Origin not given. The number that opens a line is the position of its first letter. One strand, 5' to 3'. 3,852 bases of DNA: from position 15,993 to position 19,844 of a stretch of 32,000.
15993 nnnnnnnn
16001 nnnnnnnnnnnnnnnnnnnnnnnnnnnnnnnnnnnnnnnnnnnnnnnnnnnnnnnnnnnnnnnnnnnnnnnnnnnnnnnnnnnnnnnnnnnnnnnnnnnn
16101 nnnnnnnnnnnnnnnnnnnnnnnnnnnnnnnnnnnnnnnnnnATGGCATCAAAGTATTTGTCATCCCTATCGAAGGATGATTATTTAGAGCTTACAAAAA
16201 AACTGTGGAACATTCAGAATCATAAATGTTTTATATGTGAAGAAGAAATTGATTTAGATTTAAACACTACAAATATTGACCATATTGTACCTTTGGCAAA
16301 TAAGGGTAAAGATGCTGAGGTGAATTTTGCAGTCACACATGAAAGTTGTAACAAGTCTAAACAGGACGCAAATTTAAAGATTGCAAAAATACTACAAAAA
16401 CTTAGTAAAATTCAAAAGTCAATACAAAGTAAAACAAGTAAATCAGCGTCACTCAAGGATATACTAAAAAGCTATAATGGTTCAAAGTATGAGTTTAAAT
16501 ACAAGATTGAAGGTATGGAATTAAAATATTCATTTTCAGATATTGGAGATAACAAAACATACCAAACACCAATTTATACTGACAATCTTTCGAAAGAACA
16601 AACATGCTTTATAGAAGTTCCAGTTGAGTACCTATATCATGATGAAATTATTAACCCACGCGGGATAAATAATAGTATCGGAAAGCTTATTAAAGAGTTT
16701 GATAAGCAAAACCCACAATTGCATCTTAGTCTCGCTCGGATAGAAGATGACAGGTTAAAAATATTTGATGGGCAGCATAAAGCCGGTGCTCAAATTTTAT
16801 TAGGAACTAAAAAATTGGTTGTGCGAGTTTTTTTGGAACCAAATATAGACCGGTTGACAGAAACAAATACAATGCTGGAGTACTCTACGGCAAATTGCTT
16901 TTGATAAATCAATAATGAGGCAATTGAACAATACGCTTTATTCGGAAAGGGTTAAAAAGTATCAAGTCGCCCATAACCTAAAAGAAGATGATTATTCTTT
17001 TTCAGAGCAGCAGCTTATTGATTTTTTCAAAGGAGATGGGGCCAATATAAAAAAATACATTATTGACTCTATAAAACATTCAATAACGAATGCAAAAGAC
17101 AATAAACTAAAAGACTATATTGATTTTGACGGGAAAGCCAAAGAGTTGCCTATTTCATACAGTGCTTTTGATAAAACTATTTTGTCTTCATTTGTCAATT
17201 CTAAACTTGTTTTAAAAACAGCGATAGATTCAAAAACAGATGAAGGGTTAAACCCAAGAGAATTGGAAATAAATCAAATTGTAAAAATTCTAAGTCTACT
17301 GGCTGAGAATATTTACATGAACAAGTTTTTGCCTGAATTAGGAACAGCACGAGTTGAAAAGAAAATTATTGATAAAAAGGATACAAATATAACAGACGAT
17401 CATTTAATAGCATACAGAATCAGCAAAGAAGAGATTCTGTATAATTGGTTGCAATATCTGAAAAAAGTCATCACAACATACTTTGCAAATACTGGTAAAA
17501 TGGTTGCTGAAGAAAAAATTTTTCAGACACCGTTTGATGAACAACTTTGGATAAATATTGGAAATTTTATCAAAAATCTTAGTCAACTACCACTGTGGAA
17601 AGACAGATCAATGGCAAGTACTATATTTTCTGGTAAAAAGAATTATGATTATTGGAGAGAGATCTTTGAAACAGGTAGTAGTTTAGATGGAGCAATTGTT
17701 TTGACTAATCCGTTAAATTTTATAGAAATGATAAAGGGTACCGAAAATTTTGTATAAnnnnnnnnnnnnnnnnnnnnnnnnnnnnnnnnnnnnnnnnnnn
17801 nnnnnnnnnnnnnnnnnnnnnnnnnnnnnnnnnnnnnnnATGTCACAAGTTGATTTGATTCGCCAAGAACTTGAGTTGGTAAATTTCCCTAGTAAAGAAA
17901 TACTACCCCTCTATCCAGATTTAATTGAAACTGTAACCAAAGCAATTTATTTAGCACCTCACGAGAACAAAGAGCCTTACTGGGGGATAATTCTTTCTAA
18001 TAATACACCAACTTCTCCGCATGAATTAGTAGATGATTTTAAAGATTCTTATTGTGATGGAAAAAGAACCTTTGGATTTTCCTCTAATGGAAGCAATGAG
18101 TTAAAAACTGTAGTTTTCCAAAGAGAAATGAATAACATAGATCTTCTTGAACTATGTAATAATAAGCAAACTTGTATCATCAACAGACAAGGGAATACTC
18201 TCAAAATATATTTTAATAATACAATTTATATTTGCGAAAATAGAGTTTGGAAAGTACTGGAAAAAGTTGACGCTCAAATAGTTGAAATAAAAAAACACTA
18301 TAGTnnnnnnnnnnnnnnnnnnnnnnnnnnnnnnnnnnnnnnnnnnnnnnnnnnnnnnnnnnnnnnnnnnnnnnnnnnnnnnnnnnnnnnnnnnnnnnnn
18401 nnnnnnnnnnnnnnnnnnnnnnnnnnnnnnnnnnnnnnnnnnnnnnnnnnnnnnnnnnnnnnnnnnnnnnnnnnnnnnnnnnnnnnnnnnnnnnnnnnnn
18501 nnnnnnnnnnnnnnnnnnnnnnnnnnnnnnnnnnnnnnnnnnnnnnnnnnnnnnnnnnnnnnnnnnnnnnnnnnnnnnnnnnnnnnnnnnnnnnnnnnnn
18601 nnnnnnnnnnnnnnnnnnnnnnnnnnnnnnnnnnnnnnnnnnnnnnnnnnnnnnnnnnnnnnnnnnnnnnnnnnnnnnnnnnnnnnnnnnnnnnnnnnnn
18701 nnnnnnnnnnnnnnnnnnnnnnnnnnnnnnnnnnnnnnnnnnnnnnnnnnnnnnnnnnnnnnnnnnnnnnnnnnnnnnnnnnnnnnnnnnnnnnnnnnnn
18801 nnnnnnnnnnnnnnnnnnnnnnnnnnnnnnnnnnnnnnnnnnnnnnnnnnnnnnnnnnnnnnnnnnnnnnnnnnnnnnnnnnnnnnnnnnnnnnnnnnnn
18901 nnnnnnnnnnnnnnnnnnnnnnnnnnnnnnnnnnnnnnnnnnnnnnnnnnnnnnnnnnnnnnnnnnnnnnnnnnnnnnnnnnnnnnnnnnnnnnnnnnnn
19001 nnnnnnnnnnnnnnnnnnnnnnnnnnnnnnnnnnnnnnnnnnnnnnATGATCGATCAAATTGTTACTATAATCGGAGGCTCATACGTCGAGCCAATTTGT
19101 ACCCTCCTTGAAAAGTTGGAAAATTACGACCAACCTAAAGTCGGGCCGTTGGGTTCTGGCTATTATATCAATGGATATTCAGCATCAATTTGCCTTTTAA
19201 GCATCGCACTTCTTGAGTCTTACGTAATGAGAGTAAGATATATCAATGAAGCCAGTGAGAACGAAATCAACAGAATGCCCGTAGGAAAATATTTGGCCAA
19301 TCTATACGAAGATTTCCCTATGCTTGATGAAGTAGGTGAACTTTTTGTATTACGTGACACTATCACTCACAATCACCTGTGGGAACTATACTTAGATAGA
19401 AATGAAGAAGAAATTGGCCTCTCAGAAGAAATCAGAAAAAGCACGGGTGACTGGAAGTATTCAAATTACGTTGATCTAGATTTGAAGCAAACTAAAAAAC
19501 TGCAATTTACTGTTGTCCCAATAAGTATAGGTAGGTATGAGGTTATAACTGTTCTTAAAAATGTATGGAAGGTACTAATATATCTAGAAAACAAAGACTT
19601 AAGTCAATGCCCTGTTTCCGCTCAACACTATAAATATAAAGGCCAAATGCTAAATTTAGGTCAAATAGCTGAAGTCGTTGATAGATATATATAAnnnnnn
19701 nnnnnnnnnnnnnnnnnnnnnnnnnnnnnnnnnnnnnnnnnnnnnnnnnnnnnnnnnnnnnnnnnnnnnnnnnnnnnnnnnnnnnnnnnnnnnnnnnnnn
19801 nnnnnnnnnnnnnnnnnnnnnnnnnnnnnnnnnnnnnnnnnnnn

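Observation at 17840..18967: Single-gene cassette encoding a DAC (diadenylate-cyclase fold) protein with an unknown N-terminal domain and a zinc ribbon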

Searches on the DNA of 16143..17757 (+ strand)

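Call 102: search_dna_similar(query=window:16143-17757:+, collection=plasmids, mode=distant, max_rows=5)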
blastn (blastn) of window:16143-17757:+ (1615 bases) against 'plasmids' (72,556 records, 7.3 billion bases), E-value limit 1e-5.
No match.

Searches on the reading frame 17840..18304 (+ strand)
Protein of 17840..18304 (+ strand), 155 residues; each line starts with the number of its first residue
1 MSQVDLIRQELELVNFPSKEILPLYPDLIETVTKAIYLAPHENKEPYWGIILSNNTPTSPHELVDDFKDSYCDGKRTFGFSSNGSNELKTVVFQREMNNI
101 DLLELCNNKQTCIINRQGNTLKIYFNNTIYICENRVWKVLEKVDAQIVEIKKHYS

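Call 89: predict_structure(alignment_id=A4)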
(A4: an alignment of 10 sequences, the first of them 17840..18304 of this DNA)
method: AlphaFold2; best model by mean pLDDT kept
length: 155 residues; sequences in the alignment: 10
mean_pLDDT: 85.9   pTM: 0.81
mean pLDDT of the five models: 85.9, 85.5, 83.4, 83.2, 64.0
residues with pLDDT >= 90: 83; 70-90: 55; 50-70: 13; < 50: 4
segments of 3 or more residues with pLDDT < 50: none
pLDDT, mean of each block of 10 residues (from residue 1): 92 93 92 90 81 90 88 90 84 92 85 92 91 90 56 51
secondary structure, 60 per line:
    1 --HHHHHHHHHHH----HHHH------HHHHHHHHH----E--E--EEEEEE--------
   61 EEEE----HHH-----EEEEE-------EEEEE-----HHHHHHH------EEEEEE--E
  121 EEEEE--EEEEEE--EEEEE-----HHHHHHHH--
elements in order: H3-13 H18-21 H28-36 E47-52 E61-64 E77-81 E89-93 H99-105 E112-117 E120-125 E128-133 E136-140 H146-153

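Call 92: fold_search(model_id=the predicted structure, library=pdb)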
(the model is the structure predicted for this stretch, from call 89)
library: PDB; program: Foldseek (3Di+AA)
matches with E <= 10: 343; with E <= 0.001: 0
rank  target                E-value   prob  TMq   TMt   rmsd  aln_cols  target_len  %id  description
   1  7dfx_B                4.6e-02  0.44  0.32  0.31  12.7       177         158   10  Structure and function of Diadenylate cyclase DacM in Mycoplasma ovipneumoniae (released 2021-11-17)
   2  7dfx_A                1.1e-01  0.38  0.28  0.28  12.5       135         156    9  Structure and function of Diadenylate cyclase DacM in Mycoplasma ovipneumoniae (released 2021-11-17)
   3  7dg0_A                1.1e-01  0.35  0.32  0.32  10.9       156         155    8  Structure and function of Diadenylate cyclase DacM in Mycoplasma ovipneumoniae (released 2021-11-17)
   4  8ofj_A                1.4e-01  0.14  0.18  0.19  13.2       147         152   11  Mycoplasma pneumoniae CdaM (released 2023-06-21)
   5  9y4s_H                1.6e-01  0.57  0.36  0.19  11.7       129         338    9  Crystal structure of DNA integrity scanning protein (DisA) from Mycobacterium tuberculosis in complex with cyclic di-A (released 2025-09-17)
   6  8ofj_B                2.2e-01  0.23  0.30  0.30  11.8       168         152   12  Mycoplasma pneumoniae CdaM (released 2023-06-21)
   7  8ogk_A                2.2e-01  0.23  0.32  0.32  12.6       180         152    7  Crystal structure of CdaA from Bacillus subtilis co-crystallized with DMSO (released 2024-03-27)
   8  1xea_A                2.7e-01  0.15  0.27  0.15  14.4       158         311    7  Crystal structure of a Gfo/Idh/MocA family oxidoreductase from Vibrio cholerae (released 2004-09-28)
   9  9y4s_G                3.2e-01  0.35  0.33  0.18  11.9       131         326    9  Crystal structure of DNA integrity scanning protein (DisA) from Mycobacterium tuberculosis in complex with cyclic di-A (released 2025-09-17)
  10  8ohf_B                4.4e-01  0.14  0.29  0.30  12.9       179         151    7  PanDDA analysis group deposition -- CdaA in complex with fragment F2X-Entry F04 (released 2024-04-03)
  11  8ogm_B                4.4e-01  0.12  0.27  0.27  13.2       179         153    6  Crystal structure of CdaA from Bacillus subtilis (released 2024-03-27)
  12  9y4s_F                4.9e-01  0.15  0.28  0.16  12.8       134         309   10  Crystal structure of DNA integrity scanning protein (DisA) from Mycobacterium tuberculosis in complex with cyclic di-A (released 2025-09-17)
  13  9uy9_A                4.9e-01  0.04  0.15  0.05  19.3       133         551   10  Macacine gammaherpesvirus 4 glycoprotein B in complex with Fab5 (released 2026-01-21)
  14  8ofh_B                5.6e-01  0.09  0.26  0.26  13.2       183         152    8  Streptococcus pneumoniae CdaA (released 2023-06-21)
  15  7bvk_A                5.6e-01  0.04  0.18  0.12  13.7       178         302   12  UDP-N-acetylglucosamine 3-dehydrogenase GnnA from Acidithiobacillus ferrooxidans (P212121) (released 2020-12-02)
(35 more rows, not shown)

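Call 106: fold_search(model_id=the predicted structure, library=viral)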
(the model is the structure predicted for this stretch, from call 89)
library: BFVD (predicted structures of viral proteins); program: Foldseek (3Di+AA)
matches with E <= 10: 726; with E <= 0.001: 0
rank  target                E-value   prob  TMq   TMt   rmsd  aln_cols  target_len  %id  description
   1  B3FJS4                1.2e-01  0.66  0.20  0.21  10.3        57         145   18  Uncharacterized protein [Pseudomonas phage 201phi2-1]
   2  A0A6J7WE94            1.4e-01  0.18  0.15  0.13  11.3        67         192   10  YubB ferredoxin-like domain-containing protein [uncultured Caudovirales phage]
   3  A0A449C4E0            2.2e-01  0.51  0.28  0.39   4.2        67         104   21  (no name in the UniProt tables at hand)
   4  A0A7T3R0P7            2.3e-01  0.06  0.14  0.05  16.0       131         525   10  Putative glycoprotein (Fragment) [Soybean thrips virus 3]
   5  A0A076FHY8            2.5e-01  0.07  0.17  0.13  15.4       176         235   12  Uncharacterized protein [Aureococcus anophagefferens virus]
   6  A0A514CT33            2.7e-01  0.10  0.22  0.09  14.8       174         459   11  SprT-like domain-containing protein [Achromobacter phage Motura]
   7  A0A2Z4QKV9            2.8e-01  0.04  0.14  0.08  17.1       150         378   10  Orf2 [Newfield virus]
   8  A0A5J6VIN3            3.2e-01  0.21  0.29  0.31  14.7       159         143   11  Uncharacterized protein [Megaviridae environmental sample]
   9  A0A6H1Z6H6            3.2e-01  0.12  0.21  0.22  14.2       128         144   16  (no name in the UniProt tables at hand)
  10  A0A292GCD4            3.6e-01  0.18  0.21  0.27   9.9       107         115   13  (no name in the UniProt tables at hand)
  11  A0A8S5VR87            4.1e-01  0.35  0.20  0.12   8.8        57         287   10  (no name in the UniProt tables at hand)
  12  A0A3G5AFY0            5.2e-01  0.47  0.20  0.29   4.8        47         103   15  Uncharacterized protein [Solivirus sp.]
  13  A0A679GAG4            5.2e-01  0.04  0.11  0.15  13.5       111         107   10  p55 [Little cherry virus 2]
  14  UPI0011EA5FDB         5.5e-01  0.41  0.18  0.31   6.3        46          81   13  (no name look-up for this kind of identifier)
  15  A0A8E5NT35            5.5e-01  0.09  0.23  0.31  13.7       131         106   16  Uncharacterized protein [Silviavirus remus]
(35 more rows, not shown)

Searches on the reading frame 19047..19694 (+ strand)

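Call 3: search_protein_families(library=pfam, proteins=[window:19047-19694:+], max_evalue=1)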
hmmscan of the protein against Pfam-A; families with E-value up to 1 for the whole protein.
window:19047-19694:+ (215 aa): 0 families

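Call 4: search_protein_families(library=padloc, proteins=[window:19047-19694:+], max_evalue=1)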
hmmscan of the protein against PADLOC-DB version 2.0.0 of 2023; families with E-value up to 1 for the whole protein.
window:19047-19694:+ (215 aa): 0 families

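Call 5: search_protein_families(library=ncbifam, proteins=[window:19047-19694:+], max_evalue=1)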
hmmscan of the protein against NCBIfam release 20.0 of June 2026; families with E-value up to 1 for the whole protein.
window:19047-19694:+ (215 aa): 1 family
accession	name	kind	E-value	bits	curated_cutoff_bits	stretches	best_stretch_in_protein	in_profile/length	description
NF045523.1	MXAN_5453_fam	exception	0.25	9.8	500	1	138-213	140-215/544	MXAN_5453 family MXYO-CTERM-anchored protein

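Call 64: search_protein_families(library=phrogs, proteins=[window:19047-19694:+], max_evalue=0.001)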
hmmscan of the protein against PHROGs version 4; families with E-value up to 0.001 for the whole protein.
window:19047-19694:+ (215 aa): 0 families

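Call 108: search_protein_families(library=pfam, proteins=[window:19047-19694:+], max_evalue=10)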
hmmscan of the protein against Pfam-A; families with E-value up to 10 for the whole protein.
window:19047-19694:+ (215 aa): 0 families
